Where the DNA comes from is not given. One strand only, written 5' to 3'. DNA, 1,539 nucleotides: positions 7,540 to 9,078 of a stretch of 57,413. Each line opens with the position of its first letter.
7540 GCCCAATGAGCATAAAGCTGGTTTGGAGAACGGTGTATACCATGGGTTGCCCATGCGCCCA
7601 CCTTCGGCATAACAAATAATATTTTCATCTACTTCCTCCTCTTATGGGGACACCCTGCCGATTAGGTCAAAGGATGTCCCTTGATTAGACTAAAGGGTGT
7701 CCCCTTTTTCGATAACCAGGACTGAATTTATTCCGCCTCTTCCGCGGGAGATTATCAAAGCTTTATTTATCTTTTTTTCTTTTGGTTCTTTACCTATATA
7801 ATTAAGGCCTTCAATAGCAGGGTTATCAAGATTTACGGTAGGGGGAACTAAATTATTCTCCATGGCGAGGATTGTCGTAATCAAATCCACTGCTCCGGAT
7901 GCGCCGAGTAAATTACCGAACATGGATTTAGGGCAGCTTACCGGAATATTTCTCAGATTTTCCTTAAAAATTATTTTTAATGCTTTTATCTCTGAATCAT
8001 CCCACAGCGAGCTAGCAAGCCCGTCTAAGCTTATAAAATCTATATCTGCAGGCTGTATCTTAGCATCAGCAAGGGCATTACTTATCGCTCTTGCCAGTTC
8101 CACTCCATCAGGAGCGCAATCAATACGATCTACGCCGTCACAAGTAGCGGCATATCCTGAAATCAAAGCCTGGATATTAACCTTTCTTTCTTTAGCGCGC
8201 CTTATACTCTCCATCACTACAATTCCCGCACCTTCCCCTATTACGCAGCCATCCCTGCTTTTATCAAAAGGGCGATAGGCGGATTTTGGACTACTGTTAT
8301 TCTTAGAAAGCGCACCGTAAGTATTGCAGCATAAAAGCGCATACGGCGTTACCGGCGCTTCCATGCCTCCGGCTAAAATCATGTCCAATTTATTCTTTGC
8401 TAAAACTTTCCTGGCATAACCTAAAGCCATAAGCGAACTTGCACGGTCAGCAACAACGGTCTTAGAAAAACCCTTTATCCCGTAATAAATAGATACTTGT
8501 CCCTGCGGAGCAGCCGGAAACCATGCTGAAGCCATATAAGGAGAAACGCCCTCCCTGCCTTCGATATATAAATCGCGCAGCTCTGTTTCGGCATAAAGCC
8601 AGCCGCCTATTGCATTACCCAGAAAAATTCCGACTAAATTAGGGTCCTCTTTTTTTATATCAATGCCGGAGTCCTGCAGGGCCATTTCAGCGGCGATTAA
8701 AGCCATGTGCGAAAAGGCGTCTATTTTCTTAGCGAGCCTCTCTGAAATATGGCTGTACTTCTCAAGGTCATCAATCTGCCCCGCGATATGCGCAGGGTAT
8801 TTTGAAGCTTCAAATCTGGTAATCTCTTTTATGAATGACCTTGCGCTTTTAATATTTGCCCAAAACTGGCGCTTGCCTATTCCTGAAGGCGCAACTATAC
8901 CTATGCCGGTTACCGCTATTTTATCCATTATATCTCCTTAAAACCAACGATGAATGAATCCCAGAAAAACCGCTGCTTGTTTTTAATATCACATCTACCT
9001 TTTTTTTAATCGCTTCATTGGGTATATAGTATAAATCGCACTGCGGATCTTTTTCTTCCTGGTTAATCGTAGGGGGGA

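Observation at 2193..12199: Type II PKS-like operon with an embedded cobalamin radical SAM enzyme and several unusual accessory genes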

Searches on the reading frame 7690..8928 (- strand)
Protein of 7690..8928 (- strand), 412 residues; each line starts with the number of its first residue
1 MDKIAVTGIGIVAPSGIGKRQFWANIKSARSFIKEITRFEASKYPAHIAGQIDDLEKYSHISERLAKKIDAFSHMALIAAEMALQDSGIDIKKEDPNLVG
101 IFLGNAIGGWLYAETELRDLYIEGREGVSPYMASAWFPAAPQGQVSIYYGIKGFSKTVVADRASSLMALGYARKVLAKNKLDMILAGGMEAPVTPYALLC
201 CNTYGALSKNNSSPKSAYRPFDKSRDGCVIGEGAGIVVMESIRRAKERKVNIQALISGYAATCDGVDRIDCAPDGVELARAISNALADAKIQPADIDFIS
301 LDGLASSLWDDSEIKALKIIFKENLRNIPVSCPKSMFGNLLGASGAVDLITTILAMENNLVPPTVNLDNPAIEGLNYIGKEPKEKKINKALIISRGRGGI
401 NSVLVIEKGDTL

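Call 3: search_protein_families(library=pfam, proteins=[window:7690-8928:-], max_evalue=0.01)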
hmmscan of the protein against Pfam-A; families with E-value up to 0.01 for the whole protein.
window:7690-8928:- (412 aa): 2 families
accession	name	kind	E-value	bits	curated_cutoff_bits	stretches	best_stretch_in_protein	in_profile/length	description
PF00109.32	ketoacyl-synt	-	2e-45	155.8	20.8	1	2-242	2-249/252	Beta-ketoacyl synthase, N-terminal domain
PF02801.28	Ketoacyl-synt_C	-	2.9e-26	92.2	20.8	1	254-367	2-118/119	Beta-ketoacyl synthase, C-terminal domain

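Call 5: search_protein_families(library=ncbifam, proteins=[window:7690-8928:-], max_evalue=0.01)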
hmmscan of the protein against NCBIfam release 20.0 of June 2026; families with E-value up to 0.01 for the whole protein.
window:7690-8928:- (412 aa): 24 families
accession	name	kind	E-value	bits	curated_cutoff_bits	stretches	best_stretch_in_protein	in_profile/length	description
TIGR03150.1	fabF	equivalog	8.4e-109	363.9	493.75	1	3-406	2-406/407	beta-ketoacyl-ACP synthase II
NF005589.0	PRK07314.1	subfamily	4.7e-105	351.7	387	1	2-408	4-411/413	beta-ketoacyl-ACP synthase II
NF004970.0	PRK06333.1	subfamily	3.5e-85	286.4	525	1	2-407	4-420/424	beta-ketoacyl-ACP synthase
NF006274.0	PRK08439.1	equivalog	2.6e-70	237.3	621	1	1-408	1-405/406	beta-ketoacyl-ACP synthase II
NF006434.0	PRK08722.1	equivalog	4.3e-70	236.7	759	1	3-408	5-413/414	beta-ketoacyl-ACP synthase II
NF005490.0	PRK07103.1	equivalog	8.1e-66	222.8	445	1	1-408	3-412/414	polyketide beta-ketoacyl:acyl carrier protein synthase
NF005076.0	PRK06501.1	equivalog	2e-63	214.7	629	2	145-408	158-422/425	beta-ketoacyl-ACP synthase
NF006587.0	PRK09116.1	equivalog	1.7e-57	195.1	470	1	2-408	2-406/408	beta-ketoacyl-ACP synthase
NF005935.0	PRK07967.1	equivalog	4.1e-57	193.9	630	1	1-408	1-403/406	beta-ketoacyl-ACP synthase I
NF005916.1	PRK07910.1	equivalog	1.4e-49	169.2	560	1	3-406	13-415/418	KasA/KasB family beta-ketoacyl-ACP synthase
NF004618.0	PRK05952.1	equivalog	8.1e-49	166.5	455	1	3-408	3-382/384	beta-ketoacyl-ACP synthase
NF058662.1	cispenta_AmcF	equivalog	7e-41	140.4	325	1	168-407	135-368/369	cispentacin biosynthesis acyltransferase subunit AmcF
NF006618.0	PRK09185.1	subfamily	7.5e-39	133.9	407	1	1-408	2-392/394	beta-ketoacyl-ACP synthase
NF045894.1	PKS_plus_SDR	equivalog_domain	3.6e-36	124.3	1740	1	60-371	78-380/1515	type I polyketide synthase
NF040607.1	mycolic_Pks13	equivalog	3.5e-28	97.6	2100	1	59-371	175-479/1680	polyketide synthase Pks13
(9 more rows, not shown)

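Call 15: search_solved_structures(query=window:7690-8928:-, max_evalue=1e-30)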
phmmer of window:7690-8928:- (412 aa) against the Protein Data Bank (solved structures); distinct sequences matched with E-value up to 1e-30: 72 (the best 60 are shown).
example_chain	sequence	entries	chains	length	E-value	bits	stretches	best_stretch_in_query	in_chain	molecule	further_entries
3o04_A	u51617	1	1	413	1.6e-83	283.9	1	3-408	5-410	beta-keto-acyl carrier protein synthase II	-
5sxo_A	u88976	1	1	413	4.3e-83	282.6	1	3-408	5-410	3-oxoacyl-[acyl-carrier-protein] synthase 2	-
4ls5_A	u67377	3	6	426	2.1e-78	267.1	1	3-408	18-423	3-oxoacyl-[acyl-carrier-protein] synthase 2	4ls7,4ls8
1j3n_A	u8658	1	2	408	2.7e-78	266.7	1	2-407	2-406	3-oxoacyl-(acyl-carrier protein) synthase II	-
4ls6_A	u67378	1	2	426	7.1e-78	265.4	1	3-408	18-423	3-oxoacyl-[acyl-carrier-protein] synthase 2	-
2gqd_A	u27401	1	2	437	1.6e-72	247.8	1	3-408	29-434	3-oxoacyl-[acyl-carrier-protein] synthase 2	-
4r8e_A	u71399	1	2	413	3.1e-70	240.2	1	3-408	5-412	3-oxoacyl-[acyl-carrier-protein] synthase 2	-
1tqy_B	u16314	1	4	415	4.7e-70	239.6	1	4-407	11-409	Actinorhodin polyketide putative beta-ketoacyl synthase 2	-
9lpl_A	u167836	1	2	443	7.4e-70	239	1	3-408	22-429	3-oxoacyl-[acyl-carrier-protein] synthase 2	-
2gfv_A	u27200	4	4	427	7.8e-70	238.9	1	3-408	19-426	3-oxoacyl-[acyl-carrier-protein] synthase 2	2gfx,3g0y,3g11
3hnz_A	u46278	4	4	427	1.6e-69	237.9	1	3-408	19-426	3-oxoacyl-[acyl-carrier-protein] synthase 2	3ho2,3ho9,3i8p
6okg_A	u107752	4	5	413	2.3e-69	237.4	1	3-408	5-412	3-oxoacyl-[acyl-carrier-protein] synthase 2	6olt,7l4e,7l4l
1b3n_A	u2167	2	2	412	2.4e-69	237.3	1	3-408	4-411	PROTEIN (KETOACYL ACYL CARRIER PROTEIN SYNTHASE 2) | BETA-KETOACYL ACP SYNTHASE II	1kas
2gfw_A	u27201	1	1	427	2.7e-69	237.1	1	3-408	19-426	3-oxoacyl-[acyl-carrier-protein] synthase 2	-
4jga_A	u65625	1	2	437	9.1e-69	235.4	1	3-407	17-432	3-oxoacyl-[acyl-carrier-protein] synthase 2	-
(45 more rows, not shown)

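Call 79: search_protein_representatives(protein=window:7690-8928:-)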
Query: 412 residues. Proteins with E-value up to 0.001 (for the whole library): 64989; up to 1e-10: 42695; up to 1e-30: 7009. The best 150 are listed.
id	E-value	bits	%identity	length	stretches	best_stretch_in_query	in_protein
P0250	2.0e-147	507.6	57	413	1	3-408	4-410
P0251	2.6e-125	434.8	32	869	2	3-406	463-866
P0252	2.4e-122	425.0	28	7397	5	58-371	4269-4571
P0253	1.6e-121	422.3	28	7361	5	58-373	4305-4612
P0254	1.8e-121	422.2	28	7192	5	47-407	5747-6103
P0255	6.5e-121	420.3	27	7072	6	58-370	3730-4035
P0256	1.3e-117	409.4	28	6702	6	4-368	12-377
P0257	5.1e-117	407.5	28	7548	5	4-371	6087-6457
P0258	1.1e-115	403.0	28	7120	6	3-408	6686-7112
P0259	6.0e-113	394.1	29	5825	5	2-370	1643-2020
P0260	1.1e-112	393.2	29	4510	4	3-373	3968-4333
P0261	1.4e-112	392.9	28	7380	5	60-371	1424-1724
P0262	5.4e-112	390.9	28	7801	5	60-370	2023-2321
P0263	2.0e-111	389.0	67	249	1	1-248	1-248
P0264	2.7e-111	388.6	29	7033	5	60-373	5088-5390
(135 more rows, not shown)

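Call 86: find_related_loci(query=A4, collection=metagenome_contigs, flank=8000)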
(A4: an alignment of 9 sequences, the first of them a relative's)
Query A4 (409 aa) in metagenome_contigs; peptide patterns used: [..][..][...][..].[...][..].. (x = any residue, [..] = any of these).
600 stretches matched a pattern (row limit reached: there are more); 522 encode a relative of the query (tblastn E <= 1e-3); the best 80 are kept; 80 distinct loci.
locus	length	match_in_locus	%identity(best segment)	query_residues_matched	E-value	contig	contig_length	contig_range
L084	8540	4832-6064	51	1-407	9e-137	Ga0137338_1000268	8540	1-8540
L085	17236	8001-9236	48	1-409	1e-131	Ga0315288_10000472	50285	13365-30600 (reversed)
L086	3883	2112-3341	49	1-407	6e-133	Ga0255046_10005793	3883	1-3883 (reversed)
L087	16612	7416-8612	46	4-407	6e-129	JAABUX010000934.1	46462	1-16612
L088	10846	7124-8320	49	3-405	4e-129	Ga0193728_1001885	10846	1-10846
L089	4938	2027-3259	47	1-408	1e-128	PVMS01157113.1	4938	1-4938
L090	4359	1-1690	48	3-408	2e-129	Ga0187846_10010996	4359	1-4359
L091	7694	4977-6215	49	1-409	3e-127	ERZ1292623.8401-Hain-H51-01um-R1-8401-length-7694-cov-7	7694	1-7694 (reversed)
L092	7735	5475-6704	49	1-407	1e-126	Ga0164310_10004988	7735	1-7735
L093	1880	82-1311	49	1-407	7e-135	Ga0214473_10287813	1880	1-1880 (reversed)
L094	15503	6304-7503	46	2-407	2e-125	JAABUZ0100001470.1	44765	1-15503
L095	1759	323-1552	46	1-407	8e-135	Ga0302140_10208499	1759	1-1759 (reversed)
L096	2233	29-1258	48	1-407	3e-131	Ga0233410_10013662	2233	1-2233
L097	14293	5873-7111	46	2-409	6e-124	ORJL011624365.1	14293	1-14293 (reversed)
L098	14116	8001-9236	46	1-409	2e-123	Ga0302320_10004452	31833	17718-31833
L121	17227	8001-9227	46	2-407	2e-120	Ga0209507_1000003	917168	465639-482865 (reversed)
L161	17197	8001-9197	43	3-405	4e-117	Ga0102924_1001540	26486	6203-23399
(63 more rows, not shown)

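Call 90: list_cluster_members(proteins=[L121:2754-4223:+, L121:6730-7989:+, L121:6067-6729:+, L121:1192-2670:+, L121:9580-10383:+, L121:13112-13885:+, L121:5057-6055:+, L121:10464-11384:+])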
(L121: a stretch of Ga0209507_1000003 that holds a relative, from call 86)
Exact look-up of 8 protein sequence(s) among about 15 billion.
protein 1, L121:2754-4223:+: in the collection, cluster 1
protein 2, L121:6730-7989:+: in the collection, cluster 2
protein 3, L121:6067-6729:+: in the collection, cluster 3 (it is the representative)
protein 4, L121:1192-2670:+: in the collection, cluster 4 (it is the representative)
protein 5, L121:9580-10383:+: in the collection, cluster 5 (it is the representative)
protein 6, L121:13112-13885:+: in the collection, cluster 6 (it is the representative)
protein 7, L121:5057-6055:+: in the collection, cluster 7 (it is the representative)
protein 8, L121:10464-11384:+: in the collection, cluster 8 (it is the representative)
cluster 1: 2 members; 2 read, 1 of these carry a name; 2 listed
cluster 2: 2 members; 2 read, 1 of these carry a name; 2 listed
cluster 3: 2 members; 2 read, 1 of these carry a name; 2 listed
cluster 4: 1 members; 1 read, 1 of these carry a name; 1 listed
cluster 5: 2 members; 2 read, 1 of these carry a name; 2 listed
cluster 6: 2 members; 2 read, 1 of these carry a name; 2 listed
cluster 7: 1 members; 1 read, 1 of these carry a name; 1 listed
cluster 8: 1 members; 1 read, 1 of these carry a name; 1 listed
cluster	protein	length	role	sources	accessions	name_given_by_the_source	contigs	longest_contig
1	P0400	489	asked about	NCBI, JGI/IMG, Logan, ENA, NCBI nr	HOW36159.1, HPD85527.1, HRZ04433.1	MAG TPA: radical SAM protein [Candidatus Omnitrophota bacterium] | radical SAM protein [Candidatus Omnitrophota bacterium]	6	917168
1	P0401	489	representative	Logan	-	-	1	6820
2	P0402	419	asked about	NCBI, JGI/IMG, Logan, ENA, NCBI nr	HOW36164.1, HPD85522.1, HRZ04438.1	MAG TPA: beta-ketoacyl-[acyl-carrier-protein] synthase family protein [Candidatus ... | beta-ketoacyl-[acyl-carrier-protein] synthase family protein [Candidatus Omnitrophota ...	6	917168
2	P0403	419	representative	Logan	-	-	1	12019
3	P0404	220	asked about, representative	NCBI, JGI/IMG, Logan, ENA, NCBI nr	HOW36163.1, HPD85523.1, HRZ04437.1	MAG TPA: TIGR04076 family protein [Candidatus Omnitrophota bacterium] | TIGR04076 family protein [Candidatus Omnitrophota bacterium]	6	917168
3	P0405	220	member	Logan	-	-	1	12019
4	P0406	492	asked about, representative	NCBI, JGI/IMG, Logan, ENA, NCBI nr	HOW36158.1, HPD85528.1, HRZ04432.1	MAG TPA: aldehyde dehydrogenase family protein [Candidatus Omnitrophota bacterium] | aldehyde dehydrogenase family protein [Candidatus Omnitrophota bacterium]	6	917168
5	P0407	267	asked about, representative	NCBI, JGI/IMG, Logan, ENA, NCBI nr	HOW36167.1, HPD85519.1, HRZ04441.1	MAG TPA: cyclase family protein [Candidatus Omnitrophota bacterium] | cyclase family protein [Candidatus Omnitrophota bacterium]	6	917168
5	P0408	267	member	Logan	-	-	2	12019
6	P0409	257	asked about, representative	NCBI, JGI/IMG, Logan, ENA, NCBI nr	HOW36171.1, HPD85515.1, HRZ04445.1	MAG TPA: SDR family oxidoreductase [Candidatus Omnitrophota bacterium] | SDR family oxidoreductase [Candidatus Omnitrophota bacterium]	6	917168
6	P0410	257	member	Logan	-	-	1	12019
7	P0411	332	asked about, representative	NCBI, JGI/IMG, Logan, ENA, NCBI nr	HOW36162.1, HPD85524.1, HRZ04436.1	MAG TPA: 2-dehydropantoate 2-reductase [Candidatus Omnitrophota bacterium] | 2-dehydropantoate 2-reductase [Candidatus Omnitrophota bacterium]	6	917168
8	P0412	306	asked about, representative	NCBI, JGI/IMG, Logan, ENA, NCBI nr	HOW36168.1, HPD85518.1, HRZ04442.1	MAG TPA: magnesium transporter CorA family protein [Candidatus Omnitrophota bacterium] | magnesium transporter CorA family protein [Candidatus Omnitrophota bacterium]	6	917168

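Call 92: list_cluster_members(proteins=[L085:800-2263:+, L085:6716-7975:+, L085:8001-9242:+, L085:10699-11133:+, L084:3559-4821:+, L084:1140-1736:+, L087:6130-7401:+, L087:9440-11008:+, L161:6698-7999:+, L161:3493-5055:+])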
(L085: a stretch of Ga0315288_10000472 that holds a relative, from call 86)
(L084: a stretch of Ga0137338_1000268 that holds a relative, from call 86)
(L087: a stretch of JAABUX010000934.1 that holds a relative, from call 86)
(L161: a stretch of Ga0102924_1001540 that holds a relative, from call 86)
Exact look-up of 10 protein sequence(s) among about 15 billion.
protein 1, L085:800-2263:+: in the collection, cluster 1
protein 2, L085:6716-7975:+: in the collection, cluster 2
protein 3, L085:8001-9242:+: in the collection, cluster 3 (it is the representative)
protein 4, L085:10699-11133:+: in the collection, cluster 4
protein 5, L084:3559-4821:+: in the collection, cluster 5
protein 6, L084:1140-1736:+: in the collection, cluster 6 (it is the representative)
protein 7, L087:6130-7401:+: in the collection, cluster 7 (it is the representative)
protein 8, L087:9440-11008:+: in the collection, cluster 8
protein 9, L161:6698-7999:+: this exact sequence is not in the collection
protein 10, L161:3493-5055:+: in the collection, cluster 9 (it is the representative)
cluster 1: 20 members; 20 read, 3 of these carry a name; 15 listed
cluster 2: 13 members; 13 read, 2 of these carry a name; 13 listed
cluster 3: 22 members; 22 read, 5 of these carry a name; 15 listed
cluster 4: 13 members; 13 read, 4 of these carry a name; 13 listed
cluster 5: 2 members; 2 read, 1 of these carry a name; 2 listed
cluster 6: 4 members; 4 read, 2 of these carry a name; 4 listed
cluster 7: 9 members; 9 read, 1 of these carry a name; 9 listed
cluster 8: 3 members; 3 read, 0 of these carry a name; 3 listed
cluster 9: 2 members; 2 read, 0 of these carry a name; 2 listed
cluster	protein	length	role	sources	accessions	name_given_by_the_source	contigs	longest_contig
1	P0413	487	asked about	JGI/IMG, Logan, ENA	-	-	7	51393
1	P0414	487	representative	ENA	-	-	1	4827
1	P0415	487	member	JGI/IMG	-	radical SAM superfamily enzyme YgiQ (UPF0313 family)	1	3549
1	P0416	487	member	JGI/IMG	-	radical SAM superfamily enzyme YgiQ (UPF0313 family)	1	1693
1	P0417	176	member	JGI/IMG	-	radical SAM superfamily enzyme YgiQ (UPF0313 family)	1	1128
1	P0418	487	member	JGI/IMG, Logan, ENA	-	-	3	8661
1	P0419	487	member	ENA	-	-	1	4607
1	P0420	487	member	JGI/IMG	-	-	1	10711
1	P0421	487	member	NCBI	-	-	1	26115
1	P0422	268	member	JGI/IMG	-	-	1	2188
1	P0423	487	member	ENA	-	-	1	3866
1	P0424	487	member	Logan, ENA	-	-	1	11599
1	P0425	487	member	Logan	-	-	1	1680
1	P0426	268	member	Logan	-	-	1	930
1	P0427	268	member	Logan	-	-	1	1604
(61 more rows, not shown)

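Call 94: search_protein_families(library=pfam, proteins=[L087:2644-3723:+, L087:4303-5355:+, L087:5695-6021:+, L087:7398-8618:+, L087:8940-9410:+, L087:9440-11008:+, L087:11012-11386:+, L087:12894-14216:+, L087:14213-15004:+, L087:15257-16078:+], max_evalue=0.0001)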
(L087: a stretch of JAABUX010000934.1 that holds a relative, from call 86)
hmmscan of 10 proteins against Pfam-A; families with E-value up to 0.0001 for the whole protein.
L087:2644-3723:+ (359 aa): 3 families
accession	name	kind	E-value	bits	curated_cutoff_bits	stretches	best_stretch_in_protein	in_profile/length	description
PF00891.24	Methyltransf_2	-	1.3e-41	142.7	22.3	1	135-340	6-210/210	O-methyltransferase domain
PF08100.18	Dimerisation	-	9.5e-17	61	25.6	1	26-106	6-90/93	O-methyltransferase dimerisation domain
PF25213.1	HVO_A0261_N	-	5.2e-05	23.5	35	0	40-106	6-70/86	HVO_A0261 N-terminal domain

L087:4303-5355:+ (350 aa): 2 families
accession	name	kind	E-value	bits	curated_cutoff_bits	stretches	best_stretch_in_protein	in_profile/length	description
PF00891.24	Methyltransf_2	-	2.2e-32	112.6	22.3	1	121-331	1-210/210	O-methyltransferase domain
PF08100.18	Dimerisation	-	4.9e-13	49.1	25.6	1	17-98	5-91/93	O-methyltransferase dimerisation domain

L087:5695-6021:+ (108 aa): 0 families

L087:7398-8618:+ (406 aa): 2 families
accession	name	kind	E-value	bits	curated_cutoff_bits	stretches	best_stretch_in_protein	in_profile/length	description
PF00109.32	ketoacyl-synt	-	3e-41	142.1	20.8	1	6-247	2-251/252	Beta-ketoacyl synthase, N-terminal domain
PF02801.28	Ketoacyl-synt_C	-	2.5e-24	86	20.8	1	266-361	17-114/119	Beta-ketoacyl synthase, C-terminal domain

L087:8940-9410:+ (156 aa): 1 family
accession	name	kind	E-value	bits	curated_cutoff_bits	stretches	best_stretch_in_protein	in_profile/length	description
PF01648.25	ACPS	-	4.3e-15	56.2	25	1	38-137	1-103/111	4'-phosphopantetheinyl transferase superfamily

L087:9440-11008:+ (522 aa): 2 families
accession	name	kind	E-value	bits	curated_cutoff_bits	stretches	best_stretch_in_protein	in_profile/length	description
PF00501.34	AMP-binding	-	4.1e-85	286.3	29.9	1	26-373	7-384/384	AMP-binding enzyme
PF13193.12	AMP-binding_C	-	2e-14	54.7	24.5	1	423-502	1-76/76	AMP-binding enzyme C-terminal domain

L087:11012-11386:+ (124 aa): 1 family
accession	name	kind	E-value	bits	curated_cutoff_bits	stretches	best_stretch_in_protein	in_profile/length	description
PF02627.25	CMD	-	8.3e-13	48.6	23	1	22-95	1-74/84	Carboxymuconolactone decarboxylase family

L087:12894-14216:+ (440 aa): 1 family
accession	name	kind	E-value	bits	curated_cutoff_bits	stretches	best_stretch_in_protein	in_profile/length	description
PF00425.24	Chorismate_bind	-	1.1e-73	248.4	27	1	174-428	2-257/257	chorismate binding enzyme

L087:14213-15004:+ (263 aa): 6 families
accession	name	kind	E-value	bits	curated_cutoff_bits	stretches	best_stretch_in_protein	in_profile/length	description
PF00561.26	Abhydrolase_1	-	2.7e-29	103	25.8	1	32-168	1-137/245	alpha/beta hydrolase fold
PF12697.13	Abhydrolase_6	-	1.5e-25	91.6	26.3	1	34-253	1-216/217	Alpha/beta hydrolase family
PF12146.15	Hydrolase_4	-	1.3e-23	84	27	1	30-247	3-238/239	Serine aminopeptidase, S33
PF08386.16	Abhydrolase_4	-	2.4e-06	28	21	1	202-262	34-94/103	TAP-like protein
PF00975.26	Thioesterase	-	2.3e-05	25.2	26.4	1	33-154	2-125/226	Thioesterase domain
PF03096.20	Ndr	-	2.6e-05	23.5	23.3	1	62-212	60-229/283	Ndr family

L087:15257-16078:+ (273 aa): 1 family
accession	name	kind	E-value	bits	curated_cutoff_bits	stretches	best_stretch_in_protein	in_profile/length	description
PF00494.24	SQS_PSY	-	6.2e-20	72.4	26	1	12-204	2-177/263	Squalene/phytoene synthase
